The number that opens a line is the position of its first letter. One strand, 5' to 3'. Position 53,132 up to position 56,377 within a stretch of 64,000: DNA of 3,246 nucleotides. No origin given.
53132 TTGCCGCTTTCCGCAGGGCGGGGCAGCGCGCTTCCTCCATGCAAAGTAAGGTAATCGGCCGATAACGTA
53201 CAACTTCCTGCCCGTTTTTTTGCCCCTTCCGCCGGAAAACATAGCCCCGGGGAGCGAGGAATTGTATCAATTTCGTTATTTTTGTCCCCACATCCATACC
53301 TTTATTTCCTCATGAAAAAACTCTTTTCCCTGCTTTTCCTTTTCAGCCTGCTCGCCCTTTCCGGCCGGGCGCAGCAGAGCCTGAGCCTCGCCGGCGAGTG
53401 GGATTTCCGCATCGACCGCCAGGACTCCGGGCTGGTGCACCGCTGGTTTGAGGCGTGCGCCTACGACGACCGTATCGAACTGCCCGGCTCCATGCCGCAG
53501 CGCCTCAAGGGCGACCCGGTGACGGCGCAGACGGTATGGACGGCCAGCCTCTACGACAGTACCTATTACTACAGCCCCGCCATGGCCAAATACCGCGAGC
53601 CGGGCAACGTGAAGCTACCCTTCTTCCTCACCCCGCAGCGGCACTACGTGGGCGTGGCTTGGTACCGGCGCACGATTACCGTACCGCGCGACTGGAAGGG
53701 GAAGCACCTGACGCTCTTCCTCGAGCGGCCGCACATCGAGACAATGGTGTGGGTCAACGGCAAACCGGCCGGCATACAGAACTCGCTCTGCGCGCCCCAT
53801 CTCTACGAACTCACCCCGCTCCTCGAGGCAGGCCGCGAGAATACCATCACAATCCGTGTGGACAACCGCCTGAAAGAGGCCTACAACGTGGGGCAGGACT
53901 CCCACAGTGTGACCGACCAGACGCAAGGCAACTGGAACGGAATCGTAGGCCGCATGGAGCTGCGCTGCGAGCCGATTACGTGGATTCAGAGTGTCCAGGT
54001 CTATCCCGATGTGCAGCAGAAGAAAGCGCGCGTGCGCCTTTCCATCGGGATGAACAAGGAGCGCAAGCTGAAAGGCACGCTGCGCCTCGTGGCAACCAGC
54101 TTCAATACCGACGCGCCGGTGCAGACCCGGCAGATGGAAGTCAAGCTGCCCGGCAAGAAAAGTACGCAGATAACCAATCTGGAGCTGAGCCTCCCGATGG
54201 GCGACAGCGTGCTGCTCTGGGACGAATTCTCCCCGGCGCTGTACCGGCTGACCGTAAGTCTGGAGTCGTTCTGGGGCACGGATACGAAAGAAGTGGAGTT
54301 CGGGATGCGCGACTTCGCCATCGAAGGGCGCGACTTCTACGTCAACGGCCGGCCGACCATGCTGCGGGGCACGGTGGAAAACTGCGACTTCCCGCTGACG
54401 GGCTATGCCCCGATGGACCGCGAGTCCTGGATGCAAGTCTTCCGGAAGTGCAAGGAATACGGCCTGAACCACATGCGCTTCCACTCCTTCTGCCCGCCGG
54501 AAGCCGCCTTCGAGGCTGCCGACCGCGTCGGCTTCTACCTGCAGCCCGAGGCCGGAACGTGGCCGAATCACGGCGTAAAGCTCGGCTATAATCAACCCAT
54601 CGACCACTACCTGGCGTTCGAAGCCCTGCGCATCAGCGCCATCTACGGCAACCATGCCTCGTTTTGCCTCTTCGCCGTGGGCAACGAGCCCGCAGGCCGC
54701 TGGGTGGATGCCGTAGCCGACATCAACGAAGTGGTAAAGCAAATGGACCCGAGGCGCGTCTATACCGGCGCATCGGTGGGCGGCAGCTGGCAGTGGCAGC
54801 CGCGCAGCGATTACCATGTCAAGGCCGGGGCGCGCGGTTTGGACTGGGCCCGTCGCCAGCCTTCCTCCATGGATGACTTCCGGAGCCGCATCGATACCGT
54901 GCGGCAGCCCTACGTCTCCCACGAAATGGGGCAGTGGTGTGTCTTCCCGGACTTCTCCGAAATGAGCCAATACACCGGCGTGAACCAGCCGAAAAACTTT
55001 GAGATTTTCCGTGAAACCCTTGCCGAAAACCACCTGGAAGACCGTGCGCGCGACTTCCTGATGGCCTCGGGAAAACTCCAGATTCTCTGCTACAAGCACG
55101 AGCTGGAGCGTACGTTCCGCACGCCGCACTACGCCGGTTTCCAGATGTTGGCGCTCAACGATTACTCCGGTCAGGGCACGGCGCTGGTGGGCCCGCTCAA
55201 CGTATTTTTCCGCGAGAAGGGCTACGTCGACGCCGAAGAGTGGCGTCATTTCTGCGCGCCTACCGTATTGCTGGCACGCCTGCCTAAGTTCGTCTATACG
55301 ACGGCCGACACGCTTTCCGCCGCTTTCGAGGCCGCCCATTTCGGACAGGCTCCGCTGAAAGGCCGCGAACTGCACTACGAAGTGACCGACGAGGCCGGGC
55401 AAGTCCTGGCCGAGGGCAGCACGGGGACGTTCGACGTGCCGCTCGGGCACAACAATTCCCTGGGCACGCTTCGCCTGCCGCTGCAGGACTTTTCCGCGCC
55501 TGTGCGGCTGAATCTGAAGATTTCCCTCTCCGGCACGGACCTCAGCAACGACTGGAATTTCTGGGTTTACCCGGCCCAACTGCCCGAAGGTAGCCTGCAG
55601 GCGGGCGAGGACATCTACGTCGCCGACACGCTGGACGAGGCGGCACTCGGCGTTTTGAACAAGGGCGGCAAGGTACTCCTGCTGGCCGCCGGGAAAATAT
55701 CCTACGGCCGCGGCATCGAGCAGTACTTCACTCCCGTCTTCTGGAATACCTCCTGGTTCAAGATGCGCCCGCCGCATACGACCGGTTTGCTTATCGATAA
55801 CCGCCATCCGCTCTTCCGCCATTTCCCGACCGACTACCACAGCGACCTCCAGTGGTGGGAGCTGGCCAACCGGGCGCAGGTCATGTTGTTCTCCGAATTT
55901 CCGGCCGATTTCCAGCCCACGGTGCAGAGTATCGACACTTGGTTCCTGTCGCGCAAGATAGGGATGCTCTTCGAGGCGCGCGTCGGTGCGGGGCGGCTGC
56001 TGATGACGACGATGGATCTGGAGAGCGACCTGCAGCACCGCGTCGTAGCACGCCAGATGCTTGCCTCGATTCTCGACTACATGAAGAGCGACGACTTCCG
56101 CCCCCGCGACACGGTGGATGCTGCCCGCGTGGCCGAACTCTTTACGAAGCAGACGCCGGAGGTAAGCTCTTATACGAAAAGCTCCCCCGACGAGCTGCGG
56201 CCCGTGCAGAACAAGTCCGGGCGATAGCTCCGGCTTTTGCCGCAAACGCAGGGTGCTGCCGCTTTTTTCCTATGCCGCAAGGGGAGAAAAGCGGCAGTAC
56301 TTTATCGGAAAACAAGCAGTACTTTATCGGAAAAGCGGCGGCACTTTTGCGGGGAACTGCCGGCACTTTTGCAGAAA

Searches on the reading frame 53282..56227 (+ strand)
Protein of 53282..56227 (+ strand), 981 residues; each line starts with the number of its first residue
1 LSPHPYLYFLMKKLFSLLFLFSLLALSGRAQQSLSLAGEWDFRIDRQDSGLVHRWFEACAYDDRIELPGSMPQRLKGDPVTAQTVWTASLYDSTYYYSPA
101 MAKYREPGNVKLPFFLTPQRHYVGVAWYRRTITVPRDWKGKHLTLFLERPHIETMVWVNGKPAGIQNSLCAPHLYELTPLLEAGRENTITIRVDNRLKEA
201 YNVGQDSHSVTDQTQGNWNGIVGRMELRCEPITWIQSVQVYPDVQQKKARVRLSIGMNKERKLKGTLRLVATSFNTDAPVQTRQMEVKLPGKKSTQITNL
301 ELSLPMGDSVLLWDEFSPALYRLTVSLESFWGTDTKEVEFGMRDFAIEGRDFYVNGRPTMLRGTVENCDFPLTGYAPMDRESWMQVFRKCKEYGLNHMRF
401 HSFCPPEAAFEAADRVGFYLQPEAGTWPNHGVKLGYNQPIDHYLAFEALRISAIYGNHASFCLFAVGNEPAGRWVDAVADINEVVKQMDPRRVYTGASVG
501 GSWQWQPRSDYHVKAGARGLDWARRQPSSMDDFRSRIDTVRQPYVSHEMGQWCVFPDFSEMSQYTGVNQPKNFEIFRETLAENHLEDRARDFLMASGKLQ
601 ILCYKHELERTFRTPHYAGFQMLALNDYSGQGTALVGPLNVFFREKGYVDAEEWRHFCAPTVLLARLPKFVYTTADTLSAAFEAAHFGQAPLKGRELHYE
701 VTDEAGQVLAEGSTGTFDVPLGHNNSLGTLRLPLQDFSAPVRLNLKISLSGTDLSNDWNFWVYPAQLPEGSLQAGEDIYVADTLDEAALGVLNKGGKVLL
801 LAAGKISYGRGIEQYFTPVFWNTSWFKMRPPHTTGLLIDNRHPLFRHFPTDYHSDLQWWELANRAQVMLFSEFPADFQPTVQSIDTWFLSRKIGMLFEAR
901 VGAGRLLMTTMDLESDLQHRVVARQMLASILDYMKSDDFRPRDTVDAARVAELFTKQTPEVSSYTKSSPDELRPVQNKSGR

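Call 12: search_protein_families(library=pfam, proteins=[window:53282-56227:+], max_evalue=0.01)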
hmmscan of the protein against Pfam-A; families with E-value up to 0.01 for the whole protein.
window:53282-56227:+ (981 aa): 4 families
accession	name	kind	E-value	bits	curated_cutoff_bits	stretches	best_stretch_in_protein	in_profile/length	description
PF02837.24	Glyco_hydro_2_N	-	1.3e-14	54.9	28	1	35-215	3-147/169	Glycosyl hydrolases family 2, sugar binding domain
PF00703.27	Glyco_hydro_2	-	5.2e-10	40.5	23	1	235-343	3-109/109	Glycosyl hydrolases family 2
PF02836.23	Glyco_hydro_2_C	-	2.2e-06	27.5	21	1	346-499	2-163/302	Glycosyl hydrolases family 2, TIM barrel domain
PF22907.2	Ams1-like_1st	-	0.00077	19.7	27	1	125-208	44-126/145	Alpha-mannosidase, jelly roll domain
